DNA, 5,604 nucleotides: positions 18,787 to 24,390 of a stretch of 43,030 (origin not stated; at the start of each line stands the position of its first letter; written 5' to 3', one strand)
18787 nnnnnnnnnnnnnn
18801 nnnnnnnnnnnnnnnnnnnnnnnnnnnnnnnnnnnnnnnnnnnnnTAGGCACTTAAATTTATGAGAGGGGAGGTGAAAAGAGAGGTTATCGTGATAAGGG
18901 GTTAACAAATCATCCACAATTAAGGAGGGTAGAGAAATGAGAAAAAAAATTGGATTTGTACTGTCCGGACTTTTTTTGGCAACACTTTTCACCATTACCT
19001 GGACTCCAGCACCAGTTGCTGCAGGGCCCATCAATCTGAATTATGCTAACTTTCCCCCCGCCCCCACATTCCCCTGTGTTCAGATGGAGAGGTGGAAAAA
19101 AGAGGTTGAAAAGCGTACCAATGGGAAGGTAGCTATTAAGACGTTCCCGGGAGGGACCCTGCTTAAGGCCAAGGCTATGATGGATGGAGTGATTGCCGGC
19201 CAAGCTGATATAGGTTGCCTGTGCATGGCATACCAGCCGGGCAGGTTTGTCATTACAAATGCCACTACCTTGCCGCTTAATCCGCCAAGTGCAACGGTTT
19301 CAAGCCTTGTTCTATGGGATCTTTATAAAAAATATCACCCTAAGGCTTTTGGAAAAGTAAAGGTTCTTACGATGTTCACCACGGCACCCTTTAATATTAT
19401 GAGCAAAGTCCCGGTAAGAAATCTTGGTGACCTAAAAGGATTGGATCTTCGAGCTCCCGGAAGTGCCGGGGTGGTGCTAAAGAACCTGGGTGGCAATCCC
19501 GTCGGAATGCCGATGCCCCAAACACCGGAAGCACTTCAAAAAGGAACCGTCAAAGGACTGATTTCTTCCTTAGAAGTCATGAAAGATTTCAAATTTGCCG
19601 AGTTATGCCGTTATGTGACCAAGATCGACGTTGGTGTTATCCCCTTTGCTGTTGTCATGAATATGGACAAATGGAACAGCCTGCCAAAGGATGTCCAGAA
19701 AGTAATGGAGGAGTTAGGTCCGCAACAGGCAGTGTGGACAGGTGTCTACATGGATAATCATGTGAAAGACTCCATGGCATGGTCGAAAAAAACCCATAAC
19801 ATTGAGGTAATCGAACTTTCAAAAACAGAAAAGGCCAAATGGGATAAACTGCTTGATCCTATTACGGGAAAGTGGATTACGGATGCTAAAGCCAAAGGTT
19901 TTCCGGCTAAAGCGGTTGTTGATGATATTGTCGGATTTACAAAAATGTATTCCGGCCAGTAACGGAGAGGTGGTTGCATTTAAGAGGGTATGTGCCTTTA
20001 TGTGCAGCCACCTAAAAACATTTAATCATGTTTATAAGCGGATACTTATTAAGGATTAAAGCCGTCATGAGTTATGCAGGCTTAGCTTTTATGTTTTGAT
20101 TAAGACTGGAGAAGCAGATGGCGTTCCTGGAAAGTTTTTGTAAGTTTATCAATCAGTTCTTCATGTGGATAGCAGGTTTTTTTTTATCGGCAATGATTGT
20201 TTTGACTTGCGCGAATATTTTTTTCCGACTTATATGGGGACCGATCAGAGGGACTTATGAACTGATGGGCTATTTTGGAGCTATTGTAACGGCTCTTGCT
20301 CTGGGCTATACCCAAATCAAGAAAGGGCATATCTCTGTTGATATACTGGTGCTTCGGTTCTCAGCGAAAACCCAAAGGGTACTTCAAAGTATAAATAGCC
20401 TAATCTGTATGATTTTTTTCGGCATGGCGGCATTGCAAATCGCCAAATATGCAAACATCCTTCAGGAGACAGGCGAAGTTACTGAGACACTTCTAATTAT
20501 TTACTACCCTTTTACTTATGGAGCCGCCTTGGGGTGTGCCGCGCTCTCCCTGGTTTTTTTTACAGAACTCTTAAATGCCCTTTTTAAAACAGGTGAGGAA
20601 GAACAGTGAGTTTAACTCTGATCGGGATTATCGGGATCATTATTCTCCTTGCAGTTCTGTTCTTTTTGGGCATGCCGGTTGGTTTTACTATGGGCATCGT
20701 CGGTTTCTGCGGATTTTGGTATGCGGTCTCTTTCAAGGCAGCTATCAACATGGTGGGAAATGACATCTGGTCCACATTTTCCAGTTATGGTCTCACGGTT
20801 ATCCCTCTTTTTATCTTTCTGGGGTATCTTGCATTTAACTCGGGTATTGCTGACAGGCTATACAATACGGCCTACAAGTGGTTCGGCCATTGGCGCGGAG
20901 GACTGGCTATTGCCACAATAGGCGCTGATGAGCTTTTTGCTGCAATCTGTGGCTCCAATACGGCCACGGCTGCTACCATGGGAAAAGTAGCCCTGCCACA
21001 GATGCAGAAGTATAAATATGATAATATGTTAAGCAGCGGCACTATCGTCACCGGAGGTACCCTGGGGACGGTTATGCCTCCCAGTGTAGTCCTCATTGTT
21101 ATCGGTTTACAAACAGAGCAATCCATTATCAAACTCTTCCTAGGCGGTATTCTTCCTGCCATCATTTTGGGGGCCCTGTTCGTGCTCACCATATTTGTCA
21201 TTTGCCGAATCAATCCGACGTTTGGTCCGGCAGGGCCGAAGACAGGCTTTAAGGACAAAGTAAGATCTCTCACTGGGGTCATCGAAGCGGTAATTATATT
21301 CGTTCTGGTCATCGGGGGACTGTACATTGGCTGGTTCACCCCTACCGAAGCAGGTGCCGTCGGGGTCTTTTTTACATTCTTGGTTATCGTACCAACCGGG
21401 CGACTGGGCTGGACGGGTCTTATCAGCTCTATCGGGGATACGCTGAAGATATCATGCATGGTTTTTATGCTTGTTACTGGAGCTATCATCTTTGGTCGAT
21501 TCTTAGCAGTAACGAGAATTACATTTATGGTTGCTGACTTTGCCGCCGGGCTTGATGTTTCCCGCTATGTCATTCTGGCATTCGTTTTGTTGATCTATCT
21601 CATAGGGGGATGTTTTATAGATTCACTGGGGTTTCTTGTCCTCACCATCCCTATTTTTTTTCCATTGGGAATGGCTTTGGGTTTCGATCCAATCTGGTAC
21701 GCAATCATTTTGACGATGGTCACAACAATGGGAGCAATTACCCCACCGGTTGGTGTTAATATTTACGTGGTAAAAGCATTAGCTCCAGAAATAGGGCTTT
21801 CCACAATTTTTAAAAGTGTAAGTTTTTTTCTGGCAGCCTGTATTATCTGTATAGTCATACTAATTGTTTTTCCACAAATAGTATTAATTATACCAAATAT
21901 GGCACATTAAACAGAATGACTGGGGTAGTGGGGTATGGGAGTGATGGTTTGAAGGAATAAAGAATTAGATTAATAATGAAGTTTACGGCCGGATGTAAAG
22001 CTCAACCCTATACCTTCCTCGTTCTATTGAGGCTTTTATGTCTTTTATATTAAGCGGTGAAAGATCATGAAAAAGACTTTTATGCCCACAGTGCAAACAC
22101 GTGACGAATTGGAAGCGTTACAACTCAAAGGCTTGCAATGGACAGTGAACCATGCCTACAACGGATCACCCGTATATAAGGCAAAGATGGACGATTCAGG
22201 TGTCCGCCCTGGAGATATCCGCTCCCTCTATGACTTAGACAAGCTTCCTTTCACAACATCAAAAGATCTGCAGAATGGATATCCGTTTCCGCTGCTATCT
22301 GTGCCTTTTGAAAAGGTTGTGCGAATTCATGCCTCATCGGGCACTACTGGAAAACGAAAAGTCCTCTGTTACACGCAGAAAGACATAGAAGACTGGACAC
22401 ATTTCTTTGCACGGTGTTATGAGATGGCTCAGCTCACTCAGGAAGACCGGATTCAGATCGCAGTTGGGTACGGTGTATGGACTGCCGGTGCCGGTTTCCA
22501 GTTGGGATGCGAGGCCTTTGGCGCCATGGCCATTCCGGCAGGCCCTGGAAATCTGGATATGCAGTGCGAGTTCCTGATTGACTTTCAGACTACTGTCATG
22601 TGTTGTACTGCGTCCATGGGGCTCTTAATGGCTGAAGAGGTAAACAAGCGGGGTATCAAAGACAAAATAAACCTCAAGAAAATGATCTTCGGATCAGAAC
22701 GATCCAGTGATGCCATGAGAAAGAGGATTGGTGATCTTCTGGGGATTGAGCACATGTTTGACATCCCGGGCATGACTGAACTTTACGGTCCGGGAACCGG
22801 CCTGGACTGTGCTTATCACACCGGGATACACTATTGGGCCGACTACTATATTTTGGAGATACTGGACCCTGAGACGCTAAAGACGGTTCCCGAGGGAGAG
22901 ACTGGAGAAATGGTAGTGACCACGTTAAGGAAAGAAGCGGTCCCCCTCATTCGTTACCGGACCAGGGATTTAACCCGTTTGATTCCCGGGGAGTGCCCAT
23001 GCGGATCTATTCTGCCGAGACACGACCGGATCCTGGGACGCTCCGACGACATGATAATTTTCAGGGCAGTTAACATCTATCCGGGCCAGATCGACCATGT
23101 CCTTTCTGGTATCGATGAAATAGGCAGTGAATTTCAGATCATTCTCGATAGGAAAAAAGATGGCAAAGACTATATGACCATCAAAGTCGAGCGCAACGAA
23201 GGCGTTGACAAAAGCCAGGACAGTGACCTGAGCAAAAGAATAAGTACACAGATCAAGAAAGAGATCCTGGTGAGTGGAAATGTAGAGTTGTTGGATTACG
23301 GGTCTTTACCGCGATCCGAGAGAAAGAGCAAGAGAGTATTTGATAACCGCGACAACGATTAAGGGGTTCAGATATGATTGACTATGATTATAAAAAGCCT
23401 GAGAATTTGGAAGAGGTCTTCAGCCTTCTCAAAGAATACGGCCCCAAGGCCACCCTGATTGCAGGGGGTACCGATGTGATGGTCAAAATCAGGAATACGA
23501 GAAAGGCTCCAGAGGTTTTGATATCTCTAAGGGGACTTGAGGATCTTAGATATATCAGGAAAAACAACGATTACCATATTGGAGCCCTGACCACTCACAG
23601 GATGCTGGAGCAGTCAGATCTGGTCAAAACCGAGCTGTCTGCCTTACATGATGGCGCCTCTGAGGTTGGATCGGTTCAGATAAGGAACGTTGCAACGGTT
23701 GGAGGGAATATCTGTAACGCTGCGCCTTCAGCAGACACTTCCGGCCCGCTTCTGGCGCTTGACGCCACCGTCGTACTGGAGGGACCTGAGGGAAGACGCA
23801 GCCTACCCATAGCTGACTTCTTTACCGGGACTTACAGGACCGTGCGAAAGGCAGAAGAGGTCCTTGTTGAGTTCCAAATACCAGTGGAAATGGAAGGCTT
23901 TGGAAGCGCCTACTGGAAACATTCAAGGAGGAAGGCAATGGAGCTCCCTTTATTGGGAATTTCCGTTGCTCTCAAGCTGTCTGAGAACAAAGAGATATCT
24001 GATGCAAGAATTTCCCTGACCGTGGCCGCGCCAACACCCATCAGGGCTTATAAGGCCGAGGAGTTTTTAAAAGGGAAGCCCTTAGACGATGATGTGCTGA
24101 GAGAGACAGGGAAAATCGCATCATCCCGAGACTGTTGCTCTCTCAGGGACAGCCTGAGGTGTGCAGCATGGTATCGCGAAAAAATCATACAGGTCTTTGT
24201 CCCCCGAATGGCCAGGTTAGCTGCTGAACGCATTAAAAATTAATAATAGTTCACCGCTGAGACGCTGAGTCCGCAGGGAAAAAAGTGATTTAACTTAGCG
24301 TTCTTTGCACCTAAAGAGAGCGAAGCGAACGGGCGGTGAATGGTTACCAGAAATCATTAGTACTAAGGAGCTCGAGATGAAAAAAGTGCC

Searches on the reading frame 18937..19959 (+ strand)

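Call 9: search_protein_families(library=pfam, proteins=[window:18937-19959:+], max_evalue=0.001)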
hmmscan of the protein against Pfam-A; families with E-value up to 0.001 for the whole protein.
window:18937-19959:+ (341 aa): 1 family
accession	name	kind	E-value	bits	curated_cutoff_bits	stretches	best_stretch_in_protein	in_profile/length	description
PF03480.18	DctP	-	5.1e-40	138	23.4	1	50-312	15-281/286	Bacterial extracellular solute-binding protein, family 7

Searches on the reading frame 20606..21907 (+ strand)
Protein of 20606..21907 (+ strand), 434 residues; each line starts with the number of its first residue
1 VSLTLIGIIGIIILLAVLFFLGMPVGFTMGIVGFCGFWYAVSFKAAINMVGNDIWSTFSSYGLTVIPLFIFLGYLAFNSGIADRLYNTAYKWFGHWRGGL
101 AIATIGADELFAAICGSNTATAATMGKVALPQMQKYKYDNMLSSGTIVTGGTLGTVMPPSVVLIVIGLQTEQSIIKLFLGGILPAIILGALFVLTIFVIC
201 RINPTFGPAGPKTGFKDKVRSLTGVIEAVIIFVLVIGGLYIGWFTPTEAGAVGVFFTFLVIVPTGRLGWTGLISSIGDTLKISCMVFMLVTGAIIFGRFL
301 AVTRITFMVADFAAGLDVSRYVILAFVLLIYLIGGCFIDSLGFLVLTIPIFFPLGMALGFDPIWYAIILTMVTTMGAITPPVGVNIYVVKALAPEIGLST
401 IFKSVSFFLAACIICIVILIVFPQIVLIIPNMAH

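Call 57: search_protein_families(library=pfam, proteins=[window:20606-21907:+], max_evalue=0.00001)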
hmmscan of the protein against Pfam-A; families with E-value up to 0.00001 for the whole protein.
window:20606-21907:+ (434 aa): 1 family
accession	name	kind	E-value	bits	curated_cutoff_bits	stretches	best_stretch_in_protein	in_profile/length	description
PF06808.19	DctM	-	8.4e-85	285.5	23.8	1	12-425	1-413/413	Tripartite ATP-independent periplasmic transporter, DctM component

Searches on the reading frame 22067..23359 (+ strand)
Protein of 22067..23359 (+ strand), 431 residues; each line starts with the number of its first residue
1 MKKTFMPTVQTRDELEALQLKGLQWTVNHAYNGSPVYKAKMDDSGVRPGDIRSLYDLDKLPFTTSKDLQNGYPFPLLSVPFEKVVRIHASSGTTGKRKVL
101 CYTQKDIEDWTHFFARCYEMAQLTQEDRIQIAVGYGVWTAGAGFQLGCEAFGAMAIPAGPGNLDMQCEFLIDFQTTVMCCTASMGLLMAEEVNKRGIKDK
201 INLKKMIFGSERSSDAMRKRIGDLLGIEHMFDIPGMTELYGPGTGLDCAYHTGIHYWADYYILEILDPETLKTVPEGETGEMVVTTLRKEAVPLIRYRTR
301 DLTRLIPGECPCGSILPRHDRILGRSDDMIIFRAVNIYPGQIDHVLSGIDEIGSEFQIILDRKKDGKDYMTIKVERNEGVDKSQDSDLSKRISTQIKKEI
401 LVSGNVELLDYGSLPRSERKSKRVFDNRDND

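Call 57: search_protein_families(library=pfam, proteins=[window:22067-23359:+], max_evalue=0.00001)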
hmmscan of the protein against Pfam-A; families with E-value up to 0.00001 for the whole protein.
window:22067-23359:+ (431 aa): 2 families
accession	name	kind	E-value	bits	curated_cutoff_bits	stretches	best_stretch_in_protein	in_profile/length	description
PF14535.12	AMP-binding_C_2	-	1.2e-27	96.4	25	1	335-428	2-96/96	AMP-binding enzyme C-terminal domain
PF00501.34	AMP-binding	-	1.4e-12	47.6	29.9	1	84-284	164-374/384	AMP-binding enzyme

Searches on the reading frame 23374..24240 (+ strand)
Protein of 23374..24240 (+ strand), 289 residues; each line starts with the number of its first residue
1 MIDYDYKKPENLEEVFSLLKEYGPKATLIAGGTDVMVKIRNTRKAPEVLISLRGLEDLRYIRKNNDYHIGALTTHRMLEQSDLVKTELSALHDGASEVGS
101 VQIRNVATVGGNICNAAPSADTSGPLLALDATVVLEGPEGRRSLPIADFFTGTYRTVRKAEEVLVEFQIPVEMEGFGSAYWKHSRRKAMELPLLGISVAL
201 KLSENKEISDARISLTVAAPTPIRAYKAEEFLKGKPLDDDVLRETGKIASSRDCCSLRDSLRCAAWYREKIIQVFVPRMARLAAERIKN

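Call 57: search_protein_families(library=pfam, proteins=[window:23374-24240:+], max_evalue=0.00001)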
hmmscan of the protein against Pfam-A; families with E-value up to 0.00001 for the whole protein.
window:23374-24240:+ (289 aa): 2 families
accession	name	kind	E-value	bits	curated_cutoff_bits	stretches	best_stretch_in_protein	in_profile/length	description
PF00941.27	FAD_binding_5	-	1.5e-47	162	27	1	4-171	3-169/170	FAD binding domain in molybdopterin dehydrogenase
PF03450.22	CO_deh_flav_C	-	3.6e-18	66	25.5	1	180-280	2-99/102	CO dehydrogenase flavoprotein C-terminal domain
